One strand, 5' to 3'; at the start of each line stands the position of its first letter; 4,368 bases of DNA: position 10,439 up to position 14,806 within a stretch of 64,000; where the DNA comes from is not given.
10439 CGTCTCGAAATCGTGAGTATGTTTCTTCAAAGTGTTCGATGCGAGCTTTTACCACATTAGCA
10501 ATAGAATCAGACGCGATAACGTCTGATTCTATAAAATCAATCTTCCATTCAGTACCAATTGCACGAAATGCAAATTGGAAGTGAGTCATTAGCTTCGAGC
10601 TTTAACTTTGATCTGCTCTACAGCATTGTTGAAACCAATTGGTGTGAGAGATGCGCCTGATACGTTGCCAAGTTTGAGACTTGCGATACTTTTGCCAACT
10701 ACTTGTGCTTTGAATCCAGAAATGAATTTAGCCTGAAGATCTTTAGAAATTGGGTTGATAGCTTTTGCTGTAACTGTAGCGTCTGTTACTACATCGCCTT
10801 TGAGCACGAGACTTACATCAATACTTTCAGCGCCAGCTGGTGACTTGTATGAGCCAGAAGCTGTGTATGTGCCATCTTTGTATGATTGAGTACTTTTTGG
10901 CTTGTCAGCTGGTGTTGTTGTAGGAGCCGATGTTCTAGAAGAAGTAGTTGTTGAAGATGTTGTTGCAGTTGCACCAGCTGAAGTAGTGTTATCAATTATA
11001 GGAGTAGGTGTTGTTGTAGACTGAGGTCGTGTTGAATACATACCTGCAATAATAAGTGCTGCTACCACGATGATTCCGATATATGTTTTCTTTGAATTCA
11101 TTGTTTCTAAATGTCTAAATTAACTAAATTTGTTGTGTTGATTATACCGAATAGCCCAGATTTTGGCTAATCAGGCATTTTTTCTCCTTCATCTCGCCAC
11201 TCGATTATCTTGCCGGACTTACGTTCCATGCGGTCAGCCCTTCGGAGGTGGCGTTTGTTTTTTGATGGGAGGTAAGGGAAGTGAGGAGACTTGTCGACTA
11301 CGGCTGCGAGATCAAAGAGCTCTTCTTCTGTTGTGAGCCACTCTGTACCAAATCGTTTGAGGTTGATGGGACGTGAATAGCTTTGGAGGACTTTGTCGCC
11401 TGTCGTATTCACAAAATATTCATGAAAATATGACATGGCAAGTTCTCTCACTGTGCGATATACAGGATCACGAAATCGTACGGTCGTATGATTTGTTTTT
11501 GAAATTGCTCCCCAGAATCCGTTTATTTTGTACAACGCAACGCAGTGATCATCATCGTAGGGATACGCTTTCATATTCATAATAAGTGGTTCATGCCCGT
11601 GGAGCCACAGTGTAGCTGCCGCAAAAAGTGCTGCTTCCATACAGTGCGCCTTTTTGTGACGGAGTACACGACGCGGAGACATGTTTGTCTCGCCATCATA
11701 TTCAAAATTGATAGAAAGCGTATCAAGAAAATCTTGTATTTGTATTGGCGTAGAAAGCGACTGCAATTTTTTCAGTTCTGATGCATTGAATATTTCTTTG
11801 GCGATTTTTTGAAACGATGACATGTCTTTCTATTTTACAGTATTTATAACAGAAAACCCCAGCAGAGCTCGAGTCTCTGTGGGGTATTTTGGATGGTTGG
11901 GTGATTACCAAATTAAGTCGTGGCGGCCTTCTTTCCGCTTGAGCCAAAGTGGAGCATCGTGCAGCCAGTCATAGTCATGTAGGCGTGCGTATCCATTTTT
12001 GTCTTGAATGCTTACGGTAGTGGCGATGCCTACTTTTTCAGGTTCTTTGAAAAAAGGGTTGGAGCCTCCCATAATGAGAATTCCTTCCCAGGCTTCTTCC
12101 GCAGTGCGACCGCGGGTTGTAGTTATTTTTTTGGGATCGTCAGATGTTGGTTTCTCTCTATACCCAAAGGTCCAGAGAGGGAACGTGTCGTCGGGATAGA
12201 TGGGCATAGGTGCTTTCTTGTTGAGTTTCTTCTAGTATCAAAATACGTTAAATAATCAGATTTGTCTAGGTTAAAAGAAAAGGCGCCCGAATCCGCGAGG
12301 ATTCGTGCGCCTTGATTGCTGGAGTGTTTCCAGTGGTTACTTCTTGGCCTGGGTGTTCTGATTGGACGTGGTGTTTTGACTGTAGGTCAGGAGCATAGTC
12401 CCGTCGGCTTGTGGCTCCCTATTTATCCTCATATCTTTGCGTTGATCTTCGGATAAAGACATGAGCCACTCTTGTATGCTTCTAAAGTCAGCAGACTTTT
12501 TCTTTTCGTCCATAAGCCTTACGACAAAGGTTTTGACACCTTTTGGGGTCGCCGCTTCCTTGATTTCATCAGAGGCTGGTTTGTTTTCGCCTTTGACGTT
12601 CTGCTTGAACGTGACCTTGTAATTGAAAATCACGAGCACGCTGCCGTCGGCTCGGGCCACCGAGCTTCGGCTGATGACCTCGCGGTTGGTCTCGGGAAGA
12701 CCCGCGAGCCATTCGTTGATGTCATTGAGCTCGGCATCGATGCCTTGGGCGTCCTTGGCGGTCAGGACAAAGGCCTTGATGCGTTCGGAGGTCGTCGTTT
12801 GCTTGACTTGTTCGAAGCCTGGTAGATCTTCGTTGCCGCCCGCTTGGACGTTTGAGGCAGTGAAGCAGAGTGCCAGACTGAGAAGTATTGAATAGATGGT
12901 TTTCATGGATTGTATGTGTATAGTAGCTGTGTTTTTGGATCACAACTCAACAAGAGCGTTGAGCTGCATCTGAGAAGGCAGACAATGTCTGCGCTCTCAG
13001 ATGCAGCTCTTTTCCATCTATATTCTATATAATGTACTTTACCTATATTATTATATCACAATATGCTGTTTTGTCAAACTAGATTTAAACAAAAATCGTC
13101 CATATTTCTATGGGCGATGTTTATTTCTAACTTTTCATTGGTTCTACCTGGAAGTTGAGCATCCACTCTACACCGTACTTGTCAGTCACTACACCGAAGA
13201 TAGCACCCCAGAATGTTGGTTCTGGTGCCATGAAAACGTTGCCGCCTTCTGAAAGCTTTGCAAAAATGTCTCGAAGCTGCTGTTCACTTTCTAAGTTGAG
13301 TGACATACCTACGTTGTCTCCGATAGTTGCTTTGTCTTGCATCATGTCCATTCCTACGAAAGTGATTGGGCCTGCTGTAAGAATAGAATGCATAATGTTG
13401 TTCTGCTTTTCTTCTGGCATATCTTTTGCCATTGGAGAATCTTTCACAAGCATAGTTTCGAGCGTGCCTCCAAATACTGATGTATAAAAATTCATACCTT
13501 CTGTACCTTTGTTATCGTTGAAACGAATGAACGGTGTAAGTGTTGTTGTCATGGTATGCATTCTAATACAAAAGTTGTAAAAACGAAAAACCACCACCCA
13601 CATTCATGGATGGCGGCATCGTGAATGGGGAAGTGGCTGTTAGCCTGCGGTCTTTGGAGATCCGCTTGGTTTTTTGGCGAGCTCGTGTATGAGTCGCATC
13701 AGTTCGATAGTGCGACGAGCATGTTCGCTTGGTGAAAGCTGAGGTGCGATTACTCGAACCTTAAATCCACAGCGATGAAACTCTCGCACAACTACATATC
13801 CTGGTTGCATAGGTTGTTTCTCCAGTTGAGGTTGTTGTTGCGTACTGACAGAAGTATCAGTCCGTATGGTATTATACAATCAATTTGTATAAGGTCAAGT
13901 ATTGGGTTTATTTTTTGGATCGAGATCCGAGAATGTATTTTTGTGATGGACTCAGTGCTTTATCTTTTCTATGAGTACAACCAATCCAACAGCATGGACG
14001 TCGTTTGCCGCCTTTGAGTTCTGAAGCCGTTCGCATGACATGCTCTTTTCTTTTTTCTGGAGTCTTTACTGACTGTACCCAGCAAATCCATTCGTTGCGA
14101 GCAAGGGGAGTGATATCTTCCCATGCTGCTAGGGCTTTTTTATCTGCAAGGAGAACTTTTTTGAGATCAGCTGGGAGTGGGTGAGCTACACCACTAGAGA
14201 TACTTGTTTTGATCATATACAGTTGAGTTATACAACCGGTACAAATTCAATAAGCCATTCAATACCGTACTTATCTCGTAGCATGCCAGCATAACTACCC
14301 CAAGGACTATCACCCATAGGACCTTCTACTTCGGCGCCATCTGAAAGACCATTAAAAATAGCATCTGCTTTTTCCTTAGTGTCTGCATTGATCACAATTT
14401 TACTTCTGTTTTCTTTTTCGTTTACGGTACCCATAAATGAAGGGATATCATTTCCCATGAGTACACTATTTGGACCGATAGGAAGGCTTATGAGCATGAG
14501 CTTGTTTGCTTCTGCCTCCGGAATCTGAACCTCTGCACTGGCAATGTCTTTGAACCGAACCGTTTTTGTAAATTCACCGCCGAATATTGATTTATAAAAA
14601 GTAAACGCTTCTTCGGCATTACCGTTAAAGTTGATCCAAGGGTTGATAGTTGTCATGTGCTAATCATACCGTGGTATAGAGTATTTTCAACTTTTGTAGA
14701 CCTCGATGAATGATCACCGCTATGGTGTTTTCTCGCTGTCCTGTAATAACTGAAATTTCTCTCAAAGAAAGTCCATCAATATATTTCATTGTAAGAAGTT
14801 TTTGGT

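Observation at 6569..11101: Candidate minimal flavin-transfer chain: an RnfD/NqrB-like-FNR fusion, a membrane-anchored FMN-binding protein and ApbE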

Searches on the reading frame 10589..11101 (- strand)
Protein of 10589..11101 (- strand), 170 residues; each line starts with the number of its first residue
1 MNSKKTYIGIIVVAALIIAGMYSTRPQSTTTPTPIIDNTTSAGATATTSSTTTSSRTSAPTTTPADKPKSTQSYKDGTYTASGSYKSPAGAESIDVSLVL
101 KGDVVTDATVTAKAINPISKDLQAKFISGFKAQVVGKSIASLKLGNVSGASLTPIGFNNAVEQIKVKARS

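Call 3: search_protein_families(library=pfam, proteins=[window:10589-11101:-], max_evalue=0.01)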
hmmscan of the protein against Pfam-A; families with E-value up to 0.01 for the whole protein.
window:10589-11101:- (170 aa): 1 family
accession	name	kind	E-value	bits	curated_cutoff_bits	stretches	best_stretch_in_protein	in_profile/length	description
PF21827.1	New_glue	-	0.0022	18.2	31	1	10-72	8-69/94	New glue protein family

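Call 4: search_protein_families(library=ncbifam, proteins=[window:10589-11101:-], max_evalue=0.01)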
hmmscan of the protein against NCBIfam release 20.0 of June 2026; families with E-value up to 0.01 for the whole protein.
window:10589-11101:- (170 aa): 0 families

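Call 5: search_protein_families(library=pfam, proteins=[window:10589-11101:-], max_evalue=10)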
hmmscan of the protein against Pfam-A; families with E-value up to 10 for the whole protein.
window:10589-11101:- (170 aa): 4 families
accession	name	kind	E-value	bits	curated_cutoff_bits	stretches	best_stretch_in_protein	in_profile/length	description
PF21827.1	New_glue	-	0.0022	18.2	31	1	10-72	8-69/94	New glue protein family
PF12698.13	ABC2_membrane_3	-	0.058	12.9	31.6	1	8-124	8-129/347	ABC-2 family transporter protein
PF20087.4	DUF6479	-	0.094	13.6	25.4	1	8-56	26-74/120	Family of unknown function (DUF6479)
PF04205.19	FMN_bind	-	0.32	12.1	22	1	132-163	41-74/77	FMN-binding domain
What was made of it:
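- On FMN_bind domain (PF04205), ApbE substrate: 12.1 bits against a cut-off of 22, E 0.32 (call 5).
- Checked: The single sequence does NOT reach Pfam FMN_bind (12.1 bits against a cut-off of 22, E 0.32; call 5).
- The window protein lacks the conserved Asp of the D-x-x-[ST]-G-A-[ST] motif (it has G-N-V-S-G-A-S) and falls below the Pfam FMN_bind cut-off (call 5).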

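Call 25: find_homologous_proteins(query=window:10589-11101:-, max_evalue=0.001)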
Query window:10589-11101:- (170 aa): 135 proteins with E <= 0.001 among 655 candidates; the best 120 are listed.
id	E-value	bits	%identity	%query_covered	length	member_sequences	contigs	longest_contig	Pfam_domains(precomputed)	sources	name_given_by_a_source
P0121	1.4e-95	335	100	100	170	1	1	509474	-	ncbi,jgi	ncbi:MAG: hypothetical protein RL094_402 [Candidatus Parcubacteria bacterium]|jgi:uncharacterized pr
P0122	3.5e-34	136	65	56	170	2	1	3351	PF04205.20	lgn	-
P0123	7.3e-34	135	64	58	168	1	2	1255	-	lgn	-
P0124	1.7e-32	130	54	84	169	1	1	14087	-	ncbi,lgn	-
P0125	2.2e-31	127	63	62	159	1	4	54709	-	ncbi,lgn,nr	ncbi:MAG TPA: hypothetical protein VHD69_00565 [Candidatus Paceibacterota bacterium]|nr:hypothetical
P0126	3.3e-31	126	44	97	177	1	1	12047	-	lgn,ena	-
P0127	5.7e-31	125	43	95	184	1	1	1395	-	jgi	jgi:uncharacterized protein with FMN-binding domain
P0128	9.8e-31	125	44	99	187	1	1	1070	-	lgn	-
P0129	9.0e-30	122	46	100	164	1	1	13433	-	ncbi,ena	-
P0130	4.2e-29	119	54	60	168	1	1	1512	-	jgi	jgi:uncharacterized protein with FMN-binding domain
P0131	4.3e-29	119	52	74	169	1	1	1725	-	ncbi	-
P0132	7.3e-29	119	61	58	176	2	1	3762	-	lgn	-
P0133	1.0e-28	118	42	95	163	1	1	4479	-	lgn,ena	-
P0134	3.5e-28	116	45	96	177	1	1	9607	-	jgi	jgi:uncharacterized protein with FMN-binding domain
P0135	3.9e-28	116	57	59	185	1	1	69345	-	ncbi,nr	ncbi:MAG: hypothetical protein KIH63_001140 [Candidatus Saccharibacteria bacterium]|nr:hypothetical 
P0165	2.5e-25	107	47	79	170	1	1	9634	PF04205.20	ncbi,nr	ncbi:MAG TPA: FMN-binding protein [Candidatus Saccharimonadales bacterium]|nr:FMN-binding protein [C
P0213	3.1e-22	97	53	56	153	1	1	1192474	-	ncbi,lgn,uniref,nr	ncbi:FMN-binding protein [Rathayibacter agropyri]|uniref:FMN-binding protein n=1 Tax=Rathayibacter a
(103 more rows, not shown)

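Call 28: search_solved_structures(query=A2, max_evalue=10, show_alignments=3)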
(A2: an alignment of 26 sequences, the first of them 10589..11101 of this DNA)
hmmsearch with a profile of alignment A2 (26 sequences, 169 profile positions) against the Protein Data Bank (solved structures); distinct sequences matched with E-value up to 10: 2.
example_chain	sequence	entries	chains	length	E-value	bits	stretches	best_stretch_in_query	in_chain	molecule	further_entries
8p2a_A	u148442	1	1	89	0.0022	21.2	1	93-162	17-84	FMN-binding domain-containing protein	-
5nc6_B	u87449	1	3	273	0.75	12.9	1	8-65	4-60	Peptidoglycan N-acetylglucosamine deacetylase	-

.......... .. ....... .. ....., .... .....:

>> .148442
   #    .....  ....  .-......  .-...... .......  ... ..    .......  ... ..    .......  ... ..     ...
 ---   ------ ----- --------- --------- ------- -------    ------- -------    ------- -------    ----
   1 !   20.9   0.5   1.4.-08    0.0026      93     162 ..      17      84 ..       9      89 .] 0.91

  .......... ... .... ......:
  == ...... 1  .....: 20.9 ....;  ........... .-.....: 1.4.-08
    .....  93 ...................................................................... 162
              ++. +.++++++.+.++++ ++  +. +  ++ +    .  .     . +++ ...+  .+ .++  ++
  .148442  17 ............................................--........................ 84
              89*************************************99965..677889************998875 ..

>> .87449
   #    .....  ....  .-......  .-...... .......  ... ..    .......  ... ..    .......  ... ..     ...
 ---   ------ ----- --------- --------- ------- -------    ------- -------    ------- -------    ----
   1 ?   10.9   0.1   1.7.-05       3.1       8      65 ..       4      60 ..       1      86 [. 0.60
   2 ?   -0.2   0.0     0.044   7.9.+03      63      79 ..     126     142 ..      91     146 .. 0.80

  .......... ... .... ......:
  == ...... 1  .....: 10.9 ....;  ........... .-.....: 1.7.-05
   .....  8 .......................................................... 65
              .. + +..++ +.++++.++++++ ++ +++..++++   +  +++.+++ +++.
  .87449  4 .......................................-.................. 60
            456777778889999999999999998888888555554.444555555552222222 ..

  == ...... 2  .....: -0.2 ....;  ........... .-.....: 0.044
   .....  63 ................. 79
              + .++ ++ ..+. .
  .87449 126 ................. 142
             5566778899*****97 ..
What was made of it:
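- Checked: A profile of its subfamily hits the solved FMN-binding domain 8p2a (E 0.0022) with the motif in register (call 28).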

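Call 31: find_encoding_contigs(protein=P0213, flank=6000, max_places=3)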
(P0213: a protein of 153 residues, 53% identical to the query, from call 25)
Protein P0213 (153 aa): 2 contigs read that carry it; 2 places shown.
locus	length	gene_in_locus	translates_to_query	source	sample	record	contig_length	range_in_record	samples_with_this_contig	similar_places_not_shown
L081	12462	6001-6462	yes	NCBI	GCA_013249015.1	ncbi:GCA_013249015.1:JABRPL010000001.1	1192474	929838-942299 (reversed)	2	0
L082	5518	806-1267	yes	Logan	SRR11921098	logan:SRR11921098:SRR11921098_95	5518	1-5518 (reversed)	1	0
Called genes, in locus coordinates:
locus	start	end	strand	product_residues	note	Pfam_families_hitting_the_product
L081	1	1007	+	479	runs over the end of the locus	PF00478:IMPDH, PF03060:NMO (faint)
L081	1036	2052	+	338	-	PF01544:CorA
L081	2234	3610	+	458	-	PF01595:CNNM, PF00571:CBS (faint), PF03471:CorC_HlyC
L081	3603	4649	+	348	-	PF01595:CNNM, PF00571:CBS (faint)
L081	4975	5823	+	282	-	PF01256:Carb_kinase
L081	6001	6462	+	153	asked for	-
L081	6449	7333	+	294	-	PF02424:ApbE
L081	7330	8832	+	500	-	PF00175:NAD_binding_1 (weak)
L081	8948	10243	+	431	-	-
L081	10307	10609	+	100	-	PF01910:Thiamine_BP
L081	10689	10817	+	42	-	-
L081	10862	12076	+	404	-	PF00083:Sugar_tr (weak), PF07690:MFS_1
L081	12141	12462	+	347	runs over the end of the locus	PF08240:ADH_N, PF00107:ADH_zinc_N, PF13602:ADH_zinc_N_2 (weak)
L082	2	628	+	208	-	?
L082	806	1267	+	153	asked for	-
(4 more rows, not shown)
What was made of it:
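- The same operon occurs in the cultured actinobacterium Rathayibacter agropyri (call 31).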

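Call 37: predict_structure(alignment_id=A2)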
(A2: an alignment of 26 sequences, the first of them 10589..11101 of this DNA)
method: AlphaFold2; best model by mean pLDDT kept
length: 170 residues; sequences in the alignment: 26
mean_pLDDT: 79.7   pTM: 0.59
mean pLDDT of the five models: 79.7, 79.3, 78.6, 78.4, 78.2
residues with pLDDT >= 90: 94; 70-90: 14; 50-70: 48; < 50: 14
segments of 3 or more residues with pLDDT < 50: 1-4, 44-49
pLDDT, mean of each block of 10 residues (from residue 1): 51 71 58 54 48 55 63 95 95 98 97 95 95 97 92 95 97
secondary structure, 60 per line:
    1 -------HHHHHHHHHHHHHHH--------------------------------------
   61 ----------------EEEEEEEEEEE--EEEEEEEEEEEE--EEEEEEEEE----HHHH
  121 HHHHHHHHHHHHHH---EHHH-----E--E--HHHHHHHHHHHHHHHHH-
elements in order: H8-22 E77-87 E90-101 E104-112 H117-134 H153-169
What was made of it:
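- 10589..11101 (-): 170-aa NqrC/RnfG-like subunit: N-terminal membrane anchor (aa 8-24), Ser/Thr/Pro linker, divergent FMN_bind domain (aa ~72-170). AF2 pLDDT is at least 95 for aa 71-170 (call 37).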

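Call 41: fold_search(model_id=the predicted structure, library=pdb)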
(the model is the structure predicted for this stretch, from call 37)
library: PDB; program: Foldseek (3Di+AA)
matches with E <= 10: 578; with E <= 0.001: 0
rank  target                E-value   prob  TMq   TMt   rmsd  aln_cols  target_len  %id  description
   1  1q48_MODEL_1_A        1.7e-02  0.98  0.35  0.42   5.2       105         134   13  Solution NMR Structure of The Haemophilus Influenzae Iron-Sulfur Cluster Assembly Protein U (IscU) with Zinc B (released 2003-11-18)
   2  6jzw_D                1.9e-02  0.97  0.25  0.30   3.6        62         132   21  Crystal structure of SufU from Bacillus subtilis with Cys persulfurated (released 2020-05-06)
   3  8p2b_B                2.4e-02  0.82  0.25  0.43   6.3        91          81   16  Crystal structure of CbFMN4 domain 1 (released 2023-07-19)
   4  5wlw_H                2.8e-02  0.97  0.36  0.46   7.0       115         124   13  Crystal Structure of the Human Mitochondrial Cysteine Desulfurase with active Cysteine Loop within ISCU1 active site,  (released 2017-11-15)
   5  2qq4_I                2.9e-02  0.98  0.26  0.32   4.0        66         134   21  Crystal structure of Iron-sulfur cluster biosynthesis protein IscU (TTHA1736) from thermus thermophilus HB8 (released 2008-07-29)
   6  8p2a                  3.8e-02  1.00  0.41  0.70   3.3        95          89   19  Crystal structure of SaFMN3 domain 2 (released 2023-07-19)
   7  8rb8_G                3.8e-02  0.91  0.34  0.30   4.7       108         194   17  Cryo-EM structure of the NADH:ferredoxin oxidoreductase RNF from Azotobacter vinelandii, purified with 2-ME/TCEP, NADH (released 2024-06-26)
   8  2kqk_MODEL_1_A        3.8e-02  0.90  0.31  0.39   6.0       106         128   19  Solution structure of apo-IscU(D39A) (released 2010-11-17)
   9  6jzv_C                4.0e-02  0.97  0.27  0.32   3.3        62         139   21  Crystal structure of SufU from Bacillus subtilis (released 2020-05-06)
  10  1wfz_MODEL_1_A        4.3e-02  0.99  0.38  0.47   4.7       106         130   16  Solution structure of Iron-sulfur cluster protein U (IscU) (released 2004-11-27)
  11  6jzw_B                4.5e-02  0.94  0.25  0.29   3.5        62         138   21  Crystal structure of SufU from Bacillus subtilis with Cys persulfurated (released 2020-05-06)
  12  5wlw_D                4.8e-02  0.91  0.33  0.42   7.6       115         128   12  Crystal Structure of the Human Mitochondrial Cysteine Desulfurase with active Cysteine Loop within ISCU1 active site,  (released 2017-11-15)
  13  6jzv_D                5.1e-02  0.92  0.24  0.29   3.6        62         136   21  Crystal structure of SufU from Bacillus subtilis (released 2020-05-06)
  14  6jzv_A                5.1e-02  0.92  0.24  0.28   4.3        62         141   18  Crystal structure of SufU from Bacillus subtilis (released 2020-05-06)
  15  6jzv_B                5.1e-02  0.92  0.24  0.28   4.3        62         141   18  Crystal structure of SufU from Bacillus subtilis (released 2020-05-06)
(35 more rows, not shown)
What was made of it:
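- Tried and rejected: Foldseek of the FMN_bind model (call 41).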

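Call 46: search_protein_families(library=pfam, alignment_id=A2, max_evalue=0.01)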
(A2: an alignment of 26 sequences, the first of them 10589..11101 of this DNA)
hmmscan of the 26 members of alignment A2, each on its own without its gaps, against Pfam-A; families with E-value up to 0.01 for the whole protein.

A. member 1, window:10589-11101:- (170 aa): 1 family
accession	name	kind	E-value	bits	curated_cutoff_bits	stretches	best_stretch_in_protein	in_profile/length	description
PF21827.1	New_glue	-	0.0022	18.2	31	1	10-72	8-69/94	New glue protein family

B. families by the number of members that match (of 26 scanned): 6 families
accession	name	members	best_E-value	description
PF04205.19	FMN_bind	7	1.4e-05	FMN-binding domain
PF21827.1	New_glue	2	0.0022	New glue protein family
PF12685.13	SpoIIIAH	1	7.7e-06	SpoIIIAH-like protein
PF25184.1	YxzE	1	0.0011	YxzE-like putative bacteriocin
PF14221.11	DUF4330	1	0.0015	Domain of unknown function (DUF4330)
PF00342.24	PGI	1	0.0043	Phosphoglucose isomerase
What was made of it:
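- Closest known: NQR/RNF-like. Different: The window belongs to a divergent subfamily (VSG[S/A]S-LTP motif, ApbE of about 290 aa) that Pfam FMN_bind mostly misses (7/26 members; call 46).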

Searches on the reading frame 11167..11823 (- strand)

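Call 3: search_protein_families(library=pfam, proteins=[window:11167-11823:-], max_evalue=0.01)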
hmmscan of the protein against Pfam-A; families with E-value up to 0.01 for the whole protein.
window:11167-11823:- (218 aa): 1 family
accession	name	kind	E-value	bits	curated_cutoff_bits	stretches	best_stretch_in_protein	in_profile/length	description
PF04473.18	DUF553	-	0.002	18.1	20.5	1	15-103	8-107/140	Transglutaminase-like domain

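Call 4: search_protein_families(library=ncbifam, proteins=[window:11167-11823:-], max_evalue=0.01)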
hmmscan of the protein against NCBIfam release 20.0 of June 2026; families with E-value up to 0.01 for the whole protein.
window:11167-11823:- (218 aa): 0 families

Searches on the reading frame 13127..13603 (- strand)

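Call 60: search_protein_families(library=pfam, proteins=[window:13127-13603:-], max_evalue=0.001)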
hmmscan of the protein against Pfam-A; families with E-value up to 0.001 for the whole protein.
window:13127-13603:- (158 aa): 2 families
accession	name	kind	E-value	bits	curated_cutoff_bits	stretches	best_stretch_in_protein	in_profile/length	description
PF06983.19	3-dmu-9_3-mt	-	2.3e-10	41.5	24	1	22-148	3-114/116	3-demethylubiquinone-9 3-methyltransferase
PF00903.31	Glyoxalase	-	8.6e-08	33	20.6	1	34-149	13-121/121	Glyoxalase/Bleomycin resistance protein/Dioxygenase superfamily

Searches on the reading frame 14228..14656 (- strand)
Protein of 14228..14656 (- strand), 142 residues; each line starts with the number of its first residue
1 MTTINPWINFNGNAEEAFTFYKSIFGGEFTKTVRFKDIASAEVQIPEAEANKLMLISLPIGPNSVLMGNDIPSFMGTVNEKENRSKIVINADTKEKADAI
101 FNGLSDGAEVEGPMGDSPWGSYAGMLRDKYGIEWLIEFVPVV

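Call 60: search_protein_families(library=pfam, proteins=[window:14228-14656:-], max_evalue=0.001)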
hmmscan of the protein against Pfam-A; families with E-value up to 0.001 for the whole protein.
window:14228-14656:- (142 aa): 2 families
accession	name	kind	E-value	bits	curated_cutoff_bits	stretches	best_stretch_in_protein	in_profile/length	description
PF06983.19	3-dmu-9_3-mt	-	5.1e-08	33.9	24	1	4-136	3-115/116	3-demethylubiquinone-9 3-methyltransferase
PF00903.31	Glyoxalase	-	1.1e-07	32.7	20.6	1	11-134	9-119/121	Glyoxalase/Bleomycin resistance protein/Dioxygenase superfamily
